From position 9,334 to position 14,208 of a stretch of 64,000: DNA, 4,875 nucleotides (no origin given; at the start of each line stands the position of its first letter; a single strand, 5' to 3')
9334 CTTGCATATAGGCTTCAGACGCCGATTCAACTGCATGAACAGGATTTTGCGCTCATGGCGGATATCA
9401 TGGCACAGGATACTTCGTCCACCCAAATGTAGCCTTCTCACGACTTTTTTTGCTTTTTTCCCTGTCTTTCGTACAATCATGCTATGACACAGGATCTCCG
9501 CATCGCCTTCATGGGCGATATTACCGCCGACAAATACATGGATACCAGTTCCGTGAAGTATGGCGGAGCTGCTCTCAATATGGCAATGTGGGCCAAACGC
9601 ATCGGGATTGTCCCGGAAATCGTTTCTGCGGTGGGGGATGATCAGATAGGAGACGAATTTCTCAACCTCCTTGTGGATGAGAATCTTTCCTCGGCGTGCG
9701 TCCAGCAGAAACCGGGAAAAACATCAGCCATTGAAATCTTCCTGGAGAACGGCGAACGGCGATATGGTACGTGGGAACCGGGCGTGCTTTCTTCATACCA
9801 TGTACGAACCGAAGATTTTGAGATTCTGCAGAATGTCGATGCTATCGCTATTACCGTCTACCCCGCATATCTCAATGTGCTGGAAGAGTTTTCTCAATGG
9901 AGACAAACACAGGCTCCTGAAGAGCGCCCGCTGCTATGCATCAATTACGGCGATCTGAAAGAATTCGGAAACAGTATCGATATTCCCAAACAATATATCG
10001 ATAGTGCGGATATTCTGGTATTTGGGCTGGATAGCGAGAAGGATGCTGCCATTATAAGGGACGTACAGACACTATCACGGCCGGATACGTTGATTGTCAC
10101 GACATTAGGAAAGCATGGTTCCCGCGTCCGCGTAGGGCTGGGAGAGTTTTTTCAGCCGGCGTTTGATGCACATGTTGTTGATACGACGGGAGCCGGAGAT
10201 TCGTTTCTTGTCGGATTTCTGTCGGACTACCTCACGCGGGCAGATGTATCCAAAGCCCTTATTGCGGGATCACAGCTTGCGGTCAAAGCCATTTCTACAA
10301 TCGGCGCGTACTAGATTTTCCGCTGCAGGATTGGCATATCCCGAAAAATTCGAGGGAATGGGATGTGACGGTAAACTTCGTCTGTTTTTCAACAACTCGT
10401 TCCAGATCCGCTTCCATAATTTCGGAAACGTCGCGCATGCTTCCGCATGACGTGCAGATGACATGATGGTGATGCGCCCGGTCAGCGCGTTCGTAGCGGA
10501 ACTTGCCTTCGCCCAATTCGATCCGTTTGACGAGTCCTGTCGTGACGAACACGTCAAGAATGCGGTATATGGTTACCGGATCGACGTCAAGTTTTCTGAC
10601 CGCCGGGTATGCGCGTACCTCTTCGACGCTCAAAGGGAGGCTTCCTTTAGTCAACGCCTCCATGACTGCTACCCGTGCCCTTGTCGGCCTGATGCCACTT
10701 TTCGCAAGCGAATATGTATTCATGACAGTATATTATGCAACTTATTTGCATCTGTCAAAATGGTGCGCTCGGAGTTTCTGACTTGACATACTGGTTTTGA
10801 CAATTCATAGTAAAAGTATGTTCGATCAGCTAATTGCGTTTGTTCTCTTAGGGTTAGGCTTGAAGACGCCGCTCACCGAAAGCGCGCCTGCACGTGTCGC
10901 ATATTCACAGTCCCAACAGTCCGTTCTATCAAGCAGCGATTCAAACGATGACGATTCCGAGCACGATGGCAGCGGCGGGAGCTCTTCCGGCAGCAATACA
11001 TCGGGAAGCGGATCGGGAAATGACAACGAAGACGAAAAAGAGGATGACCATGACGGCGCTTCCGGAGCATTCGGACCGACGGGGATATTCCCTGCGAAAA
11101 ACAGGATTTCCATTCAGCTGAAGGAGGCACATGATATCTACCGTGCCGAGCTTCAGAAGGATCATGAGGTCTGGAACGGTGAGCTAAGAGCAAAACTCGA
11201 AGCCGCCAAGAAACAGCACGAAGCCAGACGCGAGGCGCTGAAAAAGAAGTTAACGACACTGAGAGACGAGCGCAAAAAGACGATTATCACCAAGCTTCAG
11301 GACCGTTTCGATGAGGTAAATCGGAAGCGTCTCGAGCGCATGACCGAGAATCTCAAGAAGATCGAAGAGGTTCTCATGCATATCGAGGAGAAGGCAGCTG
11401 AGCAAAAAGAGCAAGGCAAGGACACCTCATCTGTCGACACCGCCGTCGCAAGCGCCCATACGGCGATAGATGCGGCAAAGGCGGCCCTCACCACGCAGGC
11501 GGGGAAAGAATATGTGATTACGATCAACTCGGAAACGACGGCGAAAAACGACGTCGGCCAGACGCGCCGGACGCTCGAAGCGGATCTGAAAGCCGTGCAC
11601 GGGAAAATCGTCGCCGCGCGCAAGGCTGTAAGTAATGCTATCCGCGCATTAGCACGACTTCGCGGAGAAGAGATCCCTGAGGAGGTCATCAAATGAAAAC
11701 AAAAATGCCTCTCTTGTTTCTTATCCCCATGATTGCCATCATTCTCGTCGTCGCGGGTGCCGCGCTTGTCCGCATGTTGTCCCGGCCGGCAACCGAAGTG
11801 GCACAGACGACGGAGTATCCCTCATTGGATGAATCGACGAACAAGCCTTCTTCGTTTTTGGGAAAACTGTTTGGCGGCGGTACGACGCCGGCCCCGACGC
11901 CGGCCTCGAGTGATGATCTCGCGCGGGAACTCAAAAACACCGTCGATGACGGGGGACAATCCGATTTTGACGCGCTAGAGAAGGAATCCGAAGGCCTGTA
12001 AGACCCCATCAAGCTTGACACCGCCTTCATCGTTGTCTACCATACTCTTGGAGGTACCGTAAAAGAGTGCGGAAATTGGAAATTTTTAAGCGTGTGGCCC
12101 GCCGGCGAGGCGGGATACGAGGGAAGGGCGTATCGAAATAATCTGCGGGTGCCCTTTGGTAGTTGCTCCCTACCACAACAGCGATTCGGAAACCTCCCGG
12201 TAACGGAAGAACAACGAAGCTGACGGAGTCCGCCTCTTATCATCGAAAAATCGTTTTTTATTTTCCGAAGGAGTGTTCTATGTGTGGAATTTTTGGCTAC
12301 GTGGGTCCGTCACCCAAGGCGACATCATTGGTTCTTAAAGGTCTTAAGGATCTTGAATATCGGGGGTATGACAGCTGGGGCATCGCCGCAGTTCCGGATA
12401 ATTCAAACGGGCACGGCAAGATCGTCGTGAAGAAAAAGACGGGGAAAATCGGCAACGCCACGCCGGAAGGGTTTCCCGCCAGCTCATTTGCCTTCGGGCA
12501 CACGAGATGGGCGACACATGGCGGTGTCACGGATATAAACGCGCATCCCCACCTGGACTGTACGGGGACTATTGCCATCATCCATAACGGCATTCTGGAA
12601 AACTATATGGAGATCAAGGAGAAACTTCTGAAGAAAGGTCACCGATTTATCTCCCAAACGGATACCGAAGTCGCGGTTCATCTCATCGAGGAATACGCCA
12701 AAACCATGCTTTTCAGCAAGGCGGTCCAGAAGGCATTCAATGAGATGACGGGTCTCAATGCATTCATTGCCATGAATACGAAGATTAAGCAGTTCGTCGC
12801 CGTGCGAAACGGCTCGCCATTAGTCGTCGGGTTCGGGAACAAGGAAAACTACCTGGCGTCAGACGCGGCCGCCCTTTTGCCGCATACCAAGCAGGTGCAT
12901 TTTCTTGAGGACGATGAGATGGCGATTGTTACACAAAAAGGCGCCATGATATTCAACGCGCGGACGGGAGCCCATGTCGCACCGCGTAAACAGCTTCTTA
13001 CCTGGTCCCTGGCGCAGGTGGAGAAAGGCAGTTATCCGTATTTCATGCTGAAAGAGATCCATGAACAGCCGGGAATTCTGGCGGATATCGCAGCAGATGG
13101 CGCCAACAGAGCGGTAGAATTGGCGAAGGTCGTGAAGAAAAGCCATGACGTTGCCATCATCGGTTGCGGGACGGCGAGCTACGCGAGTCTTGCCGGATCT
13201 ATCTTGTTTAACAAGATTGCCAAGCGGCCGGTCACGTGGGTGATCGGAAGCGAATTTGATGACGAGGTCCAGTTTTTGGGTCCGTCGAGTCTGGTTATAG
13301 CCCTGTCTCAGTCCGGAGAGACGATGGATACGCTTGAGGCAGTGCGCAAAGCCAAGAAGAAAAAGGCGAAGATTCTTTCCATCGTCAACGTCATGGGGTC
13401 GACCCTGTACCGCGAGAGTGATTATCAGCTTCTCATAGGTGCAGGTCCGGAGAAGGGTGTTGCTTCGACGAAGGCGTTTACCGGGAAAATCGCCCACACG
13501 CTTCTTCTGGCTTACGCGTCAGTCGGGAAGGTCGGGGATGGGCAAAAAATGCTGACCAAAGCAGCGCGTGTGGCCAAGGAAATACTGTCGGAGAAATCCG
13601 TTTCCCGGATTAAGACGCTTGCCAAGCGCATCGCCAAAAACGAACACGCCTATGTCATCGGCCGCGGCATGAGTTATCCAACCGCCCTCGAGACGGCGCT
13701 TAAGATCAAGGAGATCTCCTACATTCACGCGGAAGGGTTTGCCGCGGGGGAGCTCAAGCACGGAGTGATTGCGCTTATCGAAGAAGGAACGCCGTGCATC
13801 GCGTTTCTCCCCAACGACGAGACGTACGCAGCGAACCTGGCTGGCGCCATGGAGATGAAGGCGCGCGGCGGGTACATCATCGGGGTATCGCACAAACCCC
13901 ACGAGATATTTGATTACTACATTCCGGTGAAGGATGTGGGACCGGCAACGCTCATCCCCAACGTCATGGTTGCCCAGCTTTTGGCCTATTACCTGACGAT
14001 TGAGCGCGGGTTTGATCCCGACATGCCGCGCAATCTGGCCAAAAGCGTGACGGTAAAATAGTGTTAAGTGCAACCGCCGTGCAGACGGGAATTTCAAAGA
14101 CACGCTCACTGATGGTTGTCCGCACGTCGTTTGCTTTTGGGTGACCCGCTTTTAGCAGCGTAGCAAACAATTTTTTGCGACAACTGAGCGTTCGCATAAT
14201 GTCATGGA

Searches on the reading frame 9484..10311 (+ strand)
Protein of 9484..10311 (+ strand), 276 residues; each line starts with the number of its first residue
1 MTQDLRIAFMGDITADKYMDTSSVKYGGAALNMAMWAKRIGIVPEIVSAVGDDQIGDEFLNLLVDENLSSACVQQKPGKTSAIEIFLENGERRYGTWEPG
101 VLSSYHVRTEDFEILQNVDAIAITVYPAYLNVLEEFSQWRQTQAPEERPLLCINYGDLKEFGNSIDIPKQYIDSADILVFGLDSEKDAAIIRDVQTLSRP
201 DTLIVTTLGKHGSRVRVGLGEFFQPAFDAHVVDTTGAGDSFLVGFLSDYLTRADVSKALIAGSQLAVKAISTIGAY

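Call 8: search_protein_families(library=ncbifam, proteins=[window:9484-10311:+])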
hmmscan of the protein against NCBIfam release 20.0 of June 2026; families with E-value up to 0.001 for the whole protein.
window:9484-10311:+ (276 aa): 18 families
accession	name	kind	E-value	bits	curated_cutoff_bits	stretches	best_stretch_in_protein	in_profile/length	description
NF007321.0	PRK09813.1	equivalog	2e-32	112.7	247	1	6-276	3-261/261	fructoselysine 6-kinase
TIGR02152.1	D_ribokin_bact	equivalog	1.7e-16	60.4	299.65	2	201-275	212-286/298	ribokinase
NF053626.1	RibKinHalex1628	equivalog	5.6e-16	58.9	330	1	172-262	174-265/293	ATP-dependent ribose-1-phosphate kinase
TIGR04382.1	myo_inos_iolC_N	equivalog_domain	9.3e-15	54.7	300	2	186-271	207-291/309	5-dehydro-2-deoxygluconokinase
NF041332.1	KDG_KDGal_kin_Halo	equivalog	3.9e-12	46.2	440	1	189-265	212-287/320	bifunctional 2-dehydro-3-deoxygluconokinase/2-dehydro-3-deoxygalactonokinase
NF041134.1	R1P_kin_Thcocales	equivalog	3.9e-12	46.2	500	1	24-275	34-268/291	ADP-dependent ribose-1-phosphate kinase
NF052444.1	DhDoxglucKinKdgK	equivalog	4.2e-12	46.1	400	1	228-275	248-295/303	2-dehydro-3-deoxygluconokinase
NF006957.1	PRK09434.1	equivalog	8.5e-12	45.2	450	2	197-253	208-264/302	fructokinase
NF041164.1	NucKinThplmales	equivalog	1.4e-11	44.2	450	1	190-271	186-273/295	nucleoside kinase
NF040938.1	KDG_KDGal_kin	equivalog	5.5e-10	38.8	400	1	174-263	193-277/305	bifunctional 2-dehydro-3-deoxygluconokinase/2-dehydro-3-deoxygalactonokinase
NF008353.0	PRK11142.1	equivalog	1.4e-09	37.9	341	1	23-85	35-97/307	ribokinase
NF041320.1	pfkB_Halo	equivalog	4.8e-09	36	400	1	204-274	211-281/302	1-phosphofructokinase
TIGR03168.1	1-PFK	subfamily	8.2e-08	31.5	216.4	1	184-272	195-284/305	hexose kinase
TIGR03828.1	pfkB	equivalog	1.6e-07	30.7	292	1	185-274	196-286/305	1-phosphofructokinase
NF047869.1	myo_kin_aldol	exception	7.4e-07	27.9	600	0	25-83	36-95/586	bifunctional 5-dehydro-2-deoxygluconokinase/5-dehydro-2-deoxyphosphogluconate aldolase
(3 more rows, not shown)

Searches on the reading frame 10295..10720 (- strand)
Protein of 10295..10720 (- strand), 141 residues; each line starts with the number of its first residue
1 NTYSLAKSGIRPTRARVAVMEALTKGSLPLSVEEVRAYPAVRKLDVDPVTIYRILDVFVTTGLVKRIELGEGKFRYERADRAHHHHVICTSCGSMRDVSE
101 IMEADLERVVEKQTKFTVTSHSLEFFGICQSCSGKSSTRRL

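Call 8: search_protein_families(library=ncbifam, proteins=[window:10295-10720:-])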
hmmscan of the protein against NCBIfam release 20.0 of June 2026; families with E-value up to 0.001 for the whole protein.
window:10295-10720:- (141 aa): 10 families
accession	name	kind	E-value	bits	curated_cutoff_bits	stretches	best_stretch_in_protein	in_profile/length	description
NF052545.1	TransRegPerRClab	equivalog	6.4e-24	84.5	180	1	10-135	13-137/138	transcriptional regulator PerR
NF051892.1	TransRegFurBacil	equivalog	3.2e-23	82.5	220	1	6-136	13-147/149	ferric iron uptake transcriptional regulator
NF051891.1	TransRegFurHelico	equivalog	4.3e-17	62.4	200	1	4-134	17-147/148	ferric iron uptake transcriptional regulator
NF006999.0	PRK09462.1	equivalog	2e-16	59.9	146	1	3-135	6-139/148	ferric iron uptake transcriptional regulator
NF047406.1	TransRegPerRTherm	equivalog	5.3e-14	52.6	200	1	11-134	5-127/130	manganese-dependent transcriptional regulator PerR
NF045678.1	TransRegIrrA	equivalog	2.5e-10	40.4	150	1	4-100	12-108/138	iron response transcriptional regulator IrrA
NF045677.1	FeRespRegIrr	equivalog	6.9e-10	39.1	170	1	4-101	3-100/127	Fur family transcriptional regulator Irr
NF008646.0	PRK11639.1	equivalog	3.6e-08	33.3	167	1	10-135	22-149/171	zinc uptake transcriptional repressor Zur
NF047462.1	FUR_perox_PerRA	exception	2.4e-06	28.1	200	1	5-114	12-118/142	peroxide-responsive transcriptional repressor PerRA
NF047461.1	FUR_perox_PerRB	exception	9e-05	22.4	250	1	8-102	24-118/143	peroxide-responsive transcriptional repressor PerRB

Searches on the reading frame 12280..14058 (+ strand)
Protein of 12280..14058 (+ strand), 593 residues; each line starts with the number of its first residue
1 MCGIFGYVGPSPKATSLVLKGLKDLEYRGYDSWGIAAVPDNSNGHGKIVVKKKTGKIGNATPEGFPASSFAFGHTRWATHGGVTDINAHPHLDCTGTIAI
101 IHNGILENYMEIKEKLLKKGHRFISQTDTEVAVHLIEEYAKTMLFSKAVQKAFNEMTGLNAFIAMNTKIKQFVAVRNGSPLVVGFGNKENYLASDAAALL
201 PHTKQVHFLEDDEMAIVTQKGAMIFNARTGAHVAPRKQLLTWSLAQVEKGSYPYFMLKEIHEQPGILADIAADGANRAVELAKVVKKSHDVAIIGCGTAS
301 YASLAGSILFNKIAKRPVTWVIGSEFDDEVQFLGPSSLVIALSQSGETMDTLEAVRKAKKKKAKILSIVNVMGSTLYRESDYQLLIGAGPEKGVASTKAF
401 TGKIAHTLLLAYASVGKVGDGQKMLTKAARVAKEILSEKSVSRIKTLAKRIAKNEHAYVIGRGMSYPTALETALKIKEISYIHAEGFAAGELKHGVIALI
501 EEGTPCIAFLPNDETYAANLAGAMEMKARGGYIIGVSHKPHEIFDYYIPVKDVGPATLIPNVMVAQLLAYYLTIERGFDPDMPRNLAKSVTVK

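Call 8: search_protein_families(library=ncbifam, proteins=[window:12280-14058:+])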
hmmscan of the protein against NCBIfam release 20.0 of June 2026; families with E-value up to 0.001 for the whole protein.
window:12280-14058:+ (593 aa): 21 families
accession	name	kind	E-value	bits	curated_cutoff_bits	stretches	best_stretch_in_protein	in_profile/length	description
NF001484.0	PRK00331.1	subfamily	1.7e-194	647.6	381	1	1-592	1-600/601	isomerizing glutamine--fructose-6-phosphate transaminase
TIGR01135.1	glmS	equivalog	8e-187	622.4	418.05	1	2-592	1-606/607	glutamine--fructose-6-phosphate transaminase (isomerizing)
NF046059.1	NagB_SO3506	equivalog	3e-32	112.3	430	1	256-588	4-325/330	glucosamine-6-phosphate deaminase NagB-II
NF041128.1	glucosaP_deam_GlmD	equivalog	1.8e-31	109.6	580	1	257-590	4-321/323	glucosamine-6-phosphate deaminase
TIGR01134.1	purF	equivalog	5.3e-26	92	350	1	2-221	1-221/432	amidophosphoribosyltransferase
TIGR01536.1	asn_synth_AEB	equivalog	7.3e-15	55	267.1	1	2-215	1-182/517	asparagine synthase (glutamine-hydrolyzing)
NF006949.0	PRK09431.1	equivalog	3.7e-10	39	499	1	71-207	45-173/554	asparagine synthase B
TIGR03104.1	trio_amidotrans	equivalog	4.1e-10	38.5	570.1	1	65-176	38-139/589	N-acetylglutaminylglutamine amidotransferase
TIGR02815.1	agaS_fam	subfamily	7.4e-09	35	529.2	1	257-584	6-355/372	putative sugar isomerase, AgaS family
NF040776.2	AlsR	equivalog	3.7e-08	32.6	400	1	333-388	174-229/279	transcriptional repressor AlsR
NF008481.0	PRK11382.1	equivalog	4.3e-07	29.4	430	1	284-584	39-332/340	fructoselysine 6-phosphate deglycase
NF008458.0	PRK11337.1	equivalog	8.9e-07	28.1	378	1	333-385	186-238/293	MurR/RpiR family transcriptional regulator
TIGR03127.2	RuMP_HxlB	equivalog_domain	1.1e-06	28.7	160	1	280-395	22-132/178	6-phospho-3-hexuloisomerase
NF006426.0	PRK08674.1-6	subfamily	1.2e-06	27.6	295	1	331-454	86-208/354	bifunctional phosphoglucose/phosphomannose isomerase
TIGR03108.1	eps_aminotran_1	hypoth_equivalog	2.4e-06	26.5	816.9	1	88-143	60-115/628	XrtA/PEP-CTERM system amidotransferase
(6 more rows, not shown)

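Call 9: find_related_loci(query=window:12280-14058:+, collection=genome_contigs, flank=3000)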
Query window:12280-14058:+ (593 aa) in genome_contigs; peptide patterns used: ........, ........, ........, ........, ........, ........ (x = any residue, [..] = any of these).
599 stretches matched a pattern (row limit reached: there are more); 516 encode a relative of the query (tblastn E <= 1e-3); the best 80 are kept; 80 distinct loci.
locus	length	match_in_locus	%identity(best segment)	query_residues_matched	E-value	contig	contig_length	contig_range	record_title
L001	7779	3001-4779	80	1-593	0e+0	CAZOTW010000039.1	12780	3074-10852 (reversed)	MAG TPA_asm: uncultured Gammaproteobacteria bacterium isolate SRP080215_co1_129 genome assembly, contig: NODE_4698_lengt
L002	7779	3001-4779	78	1-593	0e+0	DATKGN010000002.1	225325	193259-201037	MAG TPA_asm: Patescibacteria group bacterium isolate SMAG_U14552 k141_62375, whole genome shotgun sequence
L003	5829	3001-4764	72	1-593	0e+0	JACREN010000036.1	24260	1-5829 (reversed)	MAG: Candidatus Gottesmanbacteria bacterium isolate NC_groundwater_1700_Pr3_B-0.1um_46_16 SR-2_scaffold_141_2265235, who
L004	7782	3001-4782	73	1-593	0e+0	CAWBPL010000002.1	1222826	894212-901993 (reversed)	MAG: Candidatus Gottesmanbacteria bacterium isolate MFD01476.bin.2.135 genome assembly, contig: contig_74641, whole geno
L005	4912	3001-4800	72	1-593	0e+0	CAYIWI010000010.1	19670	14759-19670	MAG TPA_asm: uncultured Gammaproteobacteria bacterium isolate ERP119705_co3_560 genome assembly, contig: NODE_3176_lengt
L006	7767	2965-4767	67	1-593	0e+0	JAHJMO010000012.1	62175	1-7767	MAG: Patescibacteria group bacterium isolate Old_saline.mb.45 Old_saline.mb.45_k141_356715, whole genome shotgun sequenc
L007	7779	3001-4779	67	1-593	0e+0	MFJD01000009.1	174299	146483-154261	MAG: Candidatus Gottesmanbacteria bacterium RBG_16_52_11 RBG_16_scaffold_2457, whole genome shotgun sequence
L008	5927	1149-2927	68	1-593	0e+0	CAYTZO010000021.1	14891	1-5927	MAG TPA_asm: uncultured Gammaproteobacteria bacterium isolate SRP093762_co1_179 genome assembly, contig: NODE_2397_lengt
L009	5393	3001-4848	65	1-593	0e+0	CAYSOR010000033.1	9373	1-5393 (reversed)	MAG TPA_asm: uncultured Gammaproteobacteria bacterium isolate binchicken_co266_188 genome assembly, contig: NODE_14146_l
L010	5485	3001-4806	66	1-593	0e+0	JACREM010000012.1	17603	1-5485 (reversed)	MAG: Candidatus Gottesmanbacteria bacterium isolate NC_groundwater_1699_Pr3_B-0.1um_43_117 SR-2_scaffold_141_402112, who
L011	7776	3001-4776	66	1-593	0e+0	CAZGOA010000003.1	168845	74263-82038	MAG TPA_asm: uncultured Gammaproteobacteria bacterium isolate binchicken_co277_142 genome assembly, contig: NODE_203_len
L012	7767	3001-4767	68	1-593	0e+0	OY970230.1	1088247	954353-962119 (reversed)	MAG: Candidatus Gottesmanbacteria bacterium isolate MFD01689.bin.c.3 genome assembly, chromosome: 1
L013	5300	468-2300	64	1-593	0e+0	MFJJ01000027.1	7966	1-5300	MAG: Candidatus Gottesmanbacteria bacterium RIFCSPHIGHO2_01_FULL_46_14 rifcsphigho2_01_scaffold_27140, whole genome shot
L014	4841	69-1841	65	1-593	0e+0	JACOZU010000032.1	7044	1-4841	MAG: Candidatus Woesebacteria bacterium isolate NC_groundwater_213_Ag_S-0.1um_45_9 S4_GD2017_2_S1_scaffold_7685, whole g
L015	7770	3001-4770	61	1-593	0e+0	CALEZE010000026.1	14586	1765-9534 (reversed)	MAG TPA_asm: uncultured bacterium isolate SRR7515931_bin.142_CONCOCT_v1.1_MAG genome assembly, contig: ERZ869938.2086, w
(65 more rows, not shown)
